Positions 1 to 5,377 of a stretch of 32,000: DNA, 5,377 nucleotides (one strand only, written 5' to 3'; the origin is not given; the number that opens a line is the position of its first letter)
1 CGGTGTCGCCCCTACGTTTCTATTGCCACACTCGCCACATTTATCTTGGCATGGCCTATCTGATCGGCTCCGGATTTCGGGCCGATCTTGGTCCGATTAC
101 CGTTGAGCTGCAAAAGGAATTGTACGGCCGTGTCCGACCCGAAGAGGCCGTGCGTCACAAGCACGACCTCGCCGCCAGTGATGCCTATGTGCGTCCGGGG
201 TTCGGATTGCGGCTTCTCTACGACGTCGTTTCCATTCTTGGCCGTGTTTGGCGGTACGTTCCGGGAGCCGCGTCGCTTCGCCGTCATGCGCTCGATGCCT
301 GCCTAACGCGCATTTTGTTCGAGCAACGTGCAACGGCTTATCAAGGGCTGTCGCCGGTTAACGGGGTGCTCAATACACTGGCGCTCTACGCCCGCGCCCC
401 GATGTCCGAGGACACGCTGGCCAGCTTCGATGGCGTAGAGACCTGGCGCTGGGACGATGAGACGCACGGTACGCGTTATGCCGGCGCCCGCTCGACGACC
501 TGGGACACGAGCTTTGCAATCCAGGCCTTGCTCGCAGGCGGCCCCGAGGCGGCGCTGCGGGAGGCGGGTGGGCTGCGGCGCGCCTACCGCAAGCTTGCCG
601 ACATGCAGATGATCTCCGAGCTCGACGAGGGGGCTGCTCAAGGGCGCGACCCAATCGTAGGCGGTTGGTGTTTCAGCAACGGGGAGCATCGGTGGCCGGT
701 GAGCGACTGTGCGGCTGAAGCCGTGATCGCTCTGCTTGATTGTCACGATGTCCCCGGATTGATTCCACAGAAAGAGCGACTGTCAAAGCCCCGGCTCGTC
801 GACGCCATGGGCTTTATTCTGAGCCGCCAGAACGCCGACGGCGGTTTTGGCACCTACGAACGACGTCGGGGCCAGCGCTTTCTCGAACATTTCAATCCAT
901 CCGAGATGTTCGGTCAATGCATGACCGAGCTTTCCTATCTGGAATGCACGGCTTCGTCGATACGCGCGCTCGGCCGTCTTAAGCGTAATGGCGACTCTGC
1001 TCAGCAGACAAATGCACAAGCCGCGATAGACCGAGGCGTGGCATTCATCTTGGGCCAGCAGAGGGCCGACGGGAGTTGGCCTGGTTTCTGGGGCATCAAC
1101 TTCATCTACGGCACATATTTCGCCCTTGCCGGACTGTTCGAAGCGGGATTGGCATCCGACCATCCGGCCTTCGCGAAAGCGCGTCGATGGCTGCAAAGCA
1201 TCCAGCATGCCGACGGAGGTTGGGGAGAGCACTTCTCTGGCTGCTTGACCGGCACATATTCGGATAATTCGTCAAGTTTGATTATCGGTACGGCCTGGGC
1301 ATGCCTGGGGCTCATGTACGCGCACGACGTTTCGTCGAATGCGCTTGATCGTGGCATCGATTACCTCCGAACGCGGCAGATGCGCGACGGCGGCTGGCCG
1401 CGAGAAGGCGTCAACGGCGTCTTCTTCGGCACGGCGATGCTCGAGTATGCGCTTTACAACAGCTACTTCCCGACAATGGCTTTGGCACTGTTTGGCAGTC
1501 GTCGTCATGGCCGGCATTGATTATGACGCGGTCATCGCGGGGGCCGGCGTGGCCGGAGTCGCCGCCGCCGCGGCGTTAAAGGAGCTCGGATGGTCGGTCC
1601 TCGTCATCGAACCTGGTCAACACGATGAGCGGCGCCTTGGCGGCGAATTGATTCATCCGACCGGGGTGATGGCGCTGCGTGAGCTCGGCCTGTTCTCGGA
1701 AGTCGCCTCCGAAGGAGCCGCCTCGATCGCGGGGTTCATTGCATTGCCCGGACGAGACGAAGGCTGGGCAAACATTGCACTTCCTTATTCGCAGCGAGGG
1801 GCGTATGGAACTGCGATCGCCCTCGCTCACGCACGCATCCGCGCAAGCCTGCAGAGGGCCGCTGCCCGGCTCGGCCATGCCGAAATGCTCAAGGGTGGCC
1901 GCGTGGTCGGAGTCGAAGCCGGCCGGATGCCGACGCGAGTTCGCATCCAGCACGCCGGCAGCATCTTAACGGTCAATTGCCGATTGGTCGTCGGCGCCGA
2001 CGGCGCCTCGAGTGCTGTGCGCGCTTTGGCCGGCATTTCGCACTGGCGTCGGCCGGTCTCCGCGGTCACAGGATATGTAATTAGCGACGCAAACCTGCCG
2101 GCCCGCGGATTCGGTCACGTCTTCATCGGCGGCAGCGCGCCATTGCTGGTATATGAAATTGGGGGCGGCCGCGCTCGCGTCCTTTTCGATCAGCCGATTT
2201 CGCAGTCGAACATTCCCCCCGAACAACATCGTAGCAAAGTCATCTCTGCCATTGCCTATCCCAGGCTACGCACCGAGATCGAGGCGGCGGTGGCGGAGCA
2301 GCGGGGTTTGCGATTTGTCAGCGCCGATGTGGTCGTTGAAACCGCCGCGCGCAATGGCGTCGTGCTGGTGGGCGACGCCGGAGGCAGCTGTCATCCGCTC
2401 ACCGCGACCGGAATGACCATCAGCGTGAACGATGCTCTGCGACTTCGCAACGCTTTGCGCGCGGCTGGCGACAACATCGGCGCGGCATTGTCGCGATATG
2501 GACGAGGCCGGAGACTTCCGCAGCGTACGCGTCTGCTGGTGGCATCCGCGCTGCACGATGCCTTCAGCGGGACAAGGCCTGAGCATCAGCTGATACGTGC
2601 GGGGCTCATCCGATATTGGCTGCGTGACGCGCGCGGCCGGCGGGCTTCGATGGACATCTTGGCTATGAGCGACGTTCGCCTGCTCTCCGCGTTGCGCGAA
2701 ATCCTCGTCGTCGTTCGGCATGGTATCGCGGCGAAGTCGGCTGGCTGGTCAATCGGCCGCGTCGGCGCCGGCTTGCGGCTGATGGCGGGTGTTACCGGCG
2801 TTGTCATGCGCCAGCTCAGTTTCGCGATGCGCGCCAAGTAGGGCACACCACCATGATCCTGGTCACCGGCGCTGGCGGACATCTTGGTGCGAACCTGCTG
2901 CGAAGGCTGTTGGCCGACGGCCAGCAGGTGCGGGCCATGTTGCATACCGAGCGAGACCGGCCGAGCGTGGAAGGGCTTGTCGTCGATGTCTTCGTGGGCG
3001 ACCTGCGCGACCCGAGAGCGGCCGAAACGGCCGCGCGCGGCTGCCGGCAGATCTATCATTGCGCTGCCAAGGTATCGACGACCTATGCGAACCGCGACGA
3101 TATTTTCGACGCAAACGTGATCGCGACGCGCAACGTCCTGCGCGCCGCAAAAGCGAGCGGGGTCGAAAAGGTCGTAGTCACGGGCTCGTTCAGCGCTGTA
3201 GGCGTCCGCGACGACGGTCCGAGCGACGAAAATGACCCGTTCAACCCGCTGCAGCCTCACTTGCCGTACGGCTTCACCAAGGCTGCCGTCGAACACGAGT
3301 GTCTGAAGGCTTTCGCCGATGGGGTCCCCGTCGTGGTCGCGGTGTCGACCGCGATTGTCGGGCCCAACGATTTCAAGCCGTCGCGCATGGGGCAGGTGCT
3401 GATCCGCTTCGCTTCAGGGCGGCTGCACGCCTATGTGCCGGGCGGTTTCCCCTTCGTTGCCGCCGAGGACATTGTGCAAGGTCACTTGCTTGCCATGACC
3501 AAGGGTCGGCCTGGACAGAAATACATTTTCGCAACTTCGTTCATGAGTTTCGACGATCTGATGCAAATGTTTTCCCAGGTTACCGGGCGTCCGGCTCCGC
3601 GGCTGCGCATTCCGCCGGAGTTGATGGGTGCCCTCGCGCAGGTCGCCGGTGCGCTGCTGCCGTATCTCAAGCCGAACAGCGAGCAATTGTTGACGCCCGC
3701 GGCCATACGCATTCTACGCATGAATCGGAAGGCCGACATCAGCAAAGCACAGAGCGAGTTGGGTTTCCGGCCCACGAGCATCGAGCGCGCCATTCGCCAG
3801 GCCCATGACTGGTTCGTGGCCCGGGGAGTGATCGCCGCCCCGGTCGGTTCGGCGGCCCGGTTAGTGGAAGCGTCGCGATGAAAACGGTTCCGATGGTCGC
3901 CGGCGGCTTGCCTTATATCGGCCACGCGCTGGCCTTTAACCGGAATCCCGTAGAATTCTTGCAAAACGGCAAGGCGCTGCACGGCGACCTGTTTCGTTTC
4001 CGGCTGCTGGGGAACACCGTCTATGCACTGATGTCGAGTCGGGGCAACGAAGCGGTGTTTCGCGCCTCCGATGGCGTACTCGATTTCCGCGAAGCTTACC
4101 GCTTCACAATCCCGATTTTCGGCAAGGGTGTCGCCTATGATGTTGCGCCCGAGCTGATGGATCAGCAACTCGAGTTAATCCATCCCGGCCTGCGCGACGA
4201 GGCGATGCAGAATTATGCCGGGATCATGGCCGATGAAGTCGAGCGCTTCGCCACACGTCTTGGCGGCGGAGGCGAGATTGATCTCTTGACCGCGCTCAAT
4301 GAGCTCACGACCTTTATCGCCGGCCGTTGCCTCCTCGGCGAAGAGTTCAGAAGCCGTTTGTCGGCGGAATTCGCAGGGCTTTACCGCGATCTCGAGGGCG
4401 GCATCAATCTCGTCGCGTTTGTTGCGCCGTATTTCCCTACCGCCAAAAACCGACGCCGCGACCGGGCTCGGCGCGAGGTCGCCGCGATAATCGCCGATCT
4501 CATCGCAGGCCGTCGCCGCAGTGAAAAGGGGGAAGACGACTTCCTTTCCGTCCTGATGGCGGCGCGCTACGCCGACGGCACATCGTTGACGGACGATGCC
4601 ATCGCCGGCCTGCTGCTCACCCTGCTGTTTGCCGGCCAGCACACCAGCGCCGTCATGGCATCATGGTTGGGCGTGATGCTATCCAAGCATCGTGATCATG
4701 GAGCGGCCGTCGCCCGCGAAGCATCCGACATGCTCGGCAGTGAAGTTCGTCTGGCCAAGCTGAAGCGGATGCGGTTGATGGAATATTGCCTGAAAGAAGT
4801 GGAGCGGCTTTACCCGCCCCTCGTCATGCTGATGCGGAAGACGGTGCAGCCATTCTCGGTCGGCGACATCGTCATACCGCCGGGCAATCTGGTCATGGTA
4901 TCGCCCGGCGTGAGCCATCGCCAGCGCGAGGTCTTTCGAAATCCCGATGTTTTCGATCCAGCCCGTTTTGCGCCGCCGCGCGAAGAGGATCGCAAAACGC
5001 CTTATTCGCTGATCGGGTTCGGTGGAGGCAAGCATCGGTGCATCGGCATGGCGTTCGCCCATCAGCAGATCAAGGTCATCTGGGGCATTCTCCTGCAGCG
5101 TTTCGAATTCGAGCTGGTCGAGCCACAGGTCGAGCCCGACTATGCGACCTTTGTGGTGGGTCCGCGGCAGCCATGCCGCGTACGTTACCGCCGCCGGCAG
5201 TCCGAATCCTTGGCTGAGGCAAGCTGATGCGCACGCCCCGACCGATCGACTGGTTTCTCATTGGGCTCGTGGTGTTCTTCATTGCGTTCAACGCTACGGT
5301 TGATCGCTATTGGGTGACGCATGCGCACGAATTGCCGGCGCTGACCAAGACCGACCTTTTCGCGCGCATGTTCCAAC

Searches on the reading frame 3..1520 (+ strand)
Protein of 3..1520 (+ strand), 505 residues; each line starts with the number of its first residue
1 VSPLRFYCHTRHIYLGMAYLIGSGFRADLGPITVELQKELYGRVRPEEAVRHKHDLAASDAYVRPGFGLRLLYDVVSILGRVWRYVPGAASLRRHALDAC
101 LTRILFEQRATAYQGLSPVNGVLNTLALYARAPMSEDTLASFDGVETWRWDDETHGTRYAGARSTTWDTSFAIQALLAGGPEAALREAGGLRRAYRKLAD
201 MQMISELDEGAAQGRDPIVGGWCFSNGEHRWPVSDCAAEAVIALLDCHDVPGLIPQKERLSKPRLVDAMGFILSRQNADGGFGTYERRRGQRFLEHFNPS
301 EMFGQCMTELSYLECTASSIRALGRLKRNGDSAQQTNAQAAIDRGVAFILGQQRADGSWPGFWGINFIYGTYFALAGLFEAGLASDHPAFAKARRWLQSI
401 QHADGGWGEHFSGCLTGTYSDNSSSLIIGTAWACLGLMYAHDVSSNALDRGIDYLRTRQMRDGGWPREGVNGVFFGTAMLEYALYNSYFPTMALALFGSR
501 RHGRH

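Call 4: search_protein_families(library=pfam, proteins=[window:3-1520:+])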
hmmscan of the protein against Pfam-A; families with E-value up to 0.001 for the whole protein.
window:3-1520:+ (505 aa): 4 families
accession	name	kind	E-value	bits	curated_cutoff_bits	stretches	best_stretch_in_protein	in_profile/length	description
PF13243.12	SQHop_cyclase_C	-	6.3e-55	186.9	26.1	1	164-496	2-316/319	Squalene-hopene cyclase C-terminal domain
PF13249.12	SQHop_cyclase_N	-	2.8e-09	37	26.2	0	340-398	45-104/291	Squalene-hopene cyclase N-terminal domain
PF00432.27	Prenyltrans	-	1.4e-05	25.1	26.5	0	294-465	14-167/304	Prenyltransferase alpha-alpha toroid domain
PF09492.16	Pec_lyase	-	0.00018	21.3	22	0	316-368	41-90/292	Pectic acid lyase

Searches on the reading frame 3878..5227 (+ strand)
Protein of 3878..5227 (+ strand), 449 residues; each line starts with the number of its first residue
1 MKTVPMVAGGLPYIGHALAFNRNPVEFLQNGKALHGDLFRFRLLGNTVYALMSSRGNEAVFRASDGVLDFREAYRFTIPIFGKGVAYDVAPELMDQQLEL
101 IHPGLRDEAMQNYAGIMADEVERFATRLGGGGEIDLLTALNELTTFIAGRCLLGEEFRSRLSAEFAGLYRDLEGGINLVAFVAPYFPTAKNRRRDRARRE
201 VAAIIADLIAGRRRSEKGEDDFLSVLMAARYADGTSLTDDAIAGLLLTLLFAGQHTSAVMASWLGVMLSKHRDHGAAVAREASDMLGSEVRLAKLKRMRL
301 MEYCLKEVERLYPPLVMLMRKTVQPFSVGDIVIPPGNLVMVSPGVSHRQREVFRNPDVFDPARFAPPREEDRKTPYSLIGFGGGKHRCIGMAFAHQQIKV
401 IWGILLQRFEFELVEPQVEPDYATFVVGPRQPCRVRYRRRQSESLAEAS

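Call 4: search_protein_families(library=pfam, proteins=[window:3878-5227:+])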
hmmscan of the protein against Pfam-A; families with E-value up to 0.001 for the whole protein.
window:3878-5227:+ (449 aa): 1 family
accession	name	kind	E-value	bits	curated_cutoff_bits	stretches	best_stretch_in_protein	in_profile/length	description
PF00067.27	p450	-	8.7e-61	206.5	22.8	1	10-424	6-448/462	Cytochrome P450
